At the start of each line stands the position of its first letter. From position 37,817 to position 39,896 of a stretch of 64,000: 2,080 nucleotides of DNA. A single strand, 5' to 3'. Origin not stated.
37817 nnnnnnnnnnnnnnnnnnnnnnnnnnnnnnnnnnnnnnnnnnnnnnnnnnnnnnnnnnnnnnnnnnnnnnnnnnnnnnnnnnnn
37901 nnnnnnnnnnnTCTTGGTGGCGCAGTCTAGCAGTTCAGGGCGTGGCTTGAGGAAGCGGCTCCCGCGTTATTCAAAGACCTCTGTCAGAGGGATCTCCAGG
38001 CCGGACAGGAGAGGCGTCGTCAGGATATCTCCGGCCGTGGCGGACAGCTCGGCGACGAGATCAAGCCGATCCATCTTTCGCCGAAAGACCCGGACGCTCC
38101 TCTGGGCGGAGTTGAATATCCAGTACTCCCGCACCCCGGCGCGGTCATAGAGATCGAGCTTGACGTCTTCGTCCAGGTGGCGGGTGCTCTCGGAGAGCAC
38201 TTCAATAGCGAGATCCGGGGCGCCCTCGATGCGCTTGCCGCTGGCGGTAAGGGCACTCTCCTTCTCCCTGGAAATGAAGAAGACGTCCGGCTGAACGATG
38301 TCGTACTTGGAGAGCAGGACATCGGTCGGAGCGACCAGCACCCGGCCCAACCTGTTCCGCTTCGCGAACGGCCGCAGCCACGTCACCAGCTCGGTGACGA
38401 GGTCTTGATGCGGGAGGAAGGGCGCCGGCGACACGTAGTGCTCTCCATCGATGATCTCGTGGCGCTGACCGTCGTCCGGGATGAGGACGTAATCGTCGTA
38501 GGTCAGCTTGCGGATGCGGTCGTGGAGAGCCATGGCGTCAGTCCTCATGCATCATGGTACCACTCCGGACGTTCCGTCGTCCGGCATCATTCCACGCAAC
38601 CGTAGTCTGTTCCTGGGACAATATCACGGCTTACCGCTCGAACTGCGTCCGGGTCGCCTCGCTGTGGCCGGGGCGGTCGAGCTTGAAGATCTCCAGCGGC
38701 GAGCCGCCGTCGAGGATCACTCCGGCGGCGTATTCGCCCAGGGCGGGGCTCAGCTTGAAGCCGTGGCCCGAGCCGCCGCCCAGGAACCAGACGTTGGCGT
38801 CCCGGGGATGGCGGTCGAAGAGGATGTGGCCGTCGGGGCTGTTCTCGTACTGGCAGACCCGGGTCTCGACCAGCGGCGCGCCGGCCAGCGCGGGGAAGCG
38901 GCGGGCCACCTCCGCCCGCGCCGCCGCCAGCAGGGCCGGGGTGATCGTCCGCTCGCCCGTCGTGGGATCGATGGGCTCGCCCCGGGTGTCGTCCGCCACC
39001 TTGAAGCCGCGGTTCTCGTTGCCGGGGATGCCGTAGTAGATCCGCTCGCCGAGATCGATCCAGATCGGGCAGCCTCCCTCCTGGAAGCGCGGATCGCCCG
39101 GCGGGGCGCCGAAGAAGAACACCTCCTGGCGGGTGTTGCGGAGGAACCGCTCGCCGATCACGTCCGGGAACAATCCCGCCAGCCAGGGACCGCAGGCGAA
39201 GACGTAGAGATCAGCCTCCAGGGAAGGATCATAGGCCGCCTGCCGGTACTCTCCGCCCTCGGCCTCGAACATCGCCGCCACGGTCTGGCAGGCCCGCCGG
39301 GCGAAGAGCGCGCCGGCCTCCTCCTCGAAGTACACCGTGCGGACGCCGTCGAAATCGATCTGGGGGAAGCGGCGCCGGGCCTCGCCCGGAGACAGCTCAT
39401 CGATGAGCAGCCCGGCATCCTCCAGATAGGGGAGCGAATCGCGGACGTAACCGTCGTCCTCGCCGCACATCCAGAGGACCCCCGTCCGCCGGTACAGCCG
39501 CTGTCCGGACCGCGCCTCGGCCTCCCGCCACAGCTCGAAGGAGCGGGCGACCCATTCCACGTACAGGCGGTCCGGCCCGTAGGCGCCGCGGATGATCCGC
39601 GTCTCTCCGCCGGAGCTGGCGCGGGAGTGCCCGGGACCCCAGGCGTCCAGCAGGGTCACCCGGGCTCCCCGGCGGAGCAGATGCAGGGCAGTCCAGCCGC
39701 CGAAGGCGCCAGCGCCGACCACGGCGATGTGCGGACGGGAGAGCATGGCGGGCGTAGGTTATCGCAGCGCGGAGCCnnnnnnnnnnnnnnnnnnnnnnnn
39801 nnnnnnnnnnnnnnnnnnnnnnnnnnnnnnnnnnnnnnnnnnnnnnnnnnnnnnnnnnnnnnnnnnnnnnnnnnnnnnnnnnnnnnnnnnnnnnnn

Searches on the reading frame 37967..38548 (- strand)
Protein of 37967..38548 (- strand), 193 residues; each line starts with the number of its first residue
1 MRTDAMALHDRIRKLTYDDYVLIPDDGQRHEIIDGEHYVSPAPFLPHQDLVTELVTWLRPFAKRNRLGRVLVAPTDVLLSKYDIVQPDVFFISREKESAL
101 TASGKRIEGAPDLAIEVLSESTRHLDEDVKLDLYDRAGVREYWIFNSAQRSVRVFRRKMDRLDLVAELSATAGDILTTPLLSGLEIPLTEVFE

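Call 55: search_protein_families(library=pfam, proteins=[window:37967-38548:-], max_evalue=0.00001)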
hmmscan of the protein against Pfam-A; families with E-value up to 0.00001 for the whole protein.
window:37967-38548:- (193 aa): 1 family
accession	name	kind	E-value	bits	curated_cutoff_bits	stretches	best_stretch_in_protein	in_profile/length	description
PF05685.18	Uma2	-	2e-33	115.7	27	1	18-188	2-171/172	Putative restriction endonuclease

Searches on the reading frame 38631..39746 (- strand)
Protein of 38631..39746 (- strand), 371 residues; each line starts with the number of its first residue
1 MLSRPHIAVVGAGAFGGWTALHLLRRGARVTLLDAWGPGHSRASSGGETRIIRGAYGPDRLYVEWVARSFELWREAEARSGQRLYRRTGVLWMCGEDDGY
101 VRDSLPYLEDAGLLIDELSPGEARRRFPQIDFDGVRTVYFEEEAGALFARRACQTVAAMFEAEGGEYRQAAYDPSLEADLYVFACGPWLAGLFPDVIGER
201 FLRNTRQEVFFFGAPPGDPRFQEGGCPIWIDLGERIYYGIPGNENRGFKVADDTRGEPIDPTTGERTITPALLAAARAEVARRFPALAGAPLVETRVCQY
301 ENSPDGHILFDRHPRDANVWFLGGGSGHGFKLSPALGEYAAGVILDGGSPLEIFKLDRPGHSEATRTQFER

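Call 55: search_protein_families(library=pfam, proteins=[window:38631-39746:-], max_evalue=0.00001)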
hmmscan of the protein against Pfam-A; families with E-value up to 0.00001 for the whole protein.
window:38631-39746:- (371 aa): 1 family
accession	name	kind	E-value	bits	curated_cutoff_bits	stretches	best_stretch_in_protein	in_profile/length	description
PF01266.30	DAO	-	1.2e-42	147.2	27.9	1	7-341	2-351/353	FAD dependent oxidoreductase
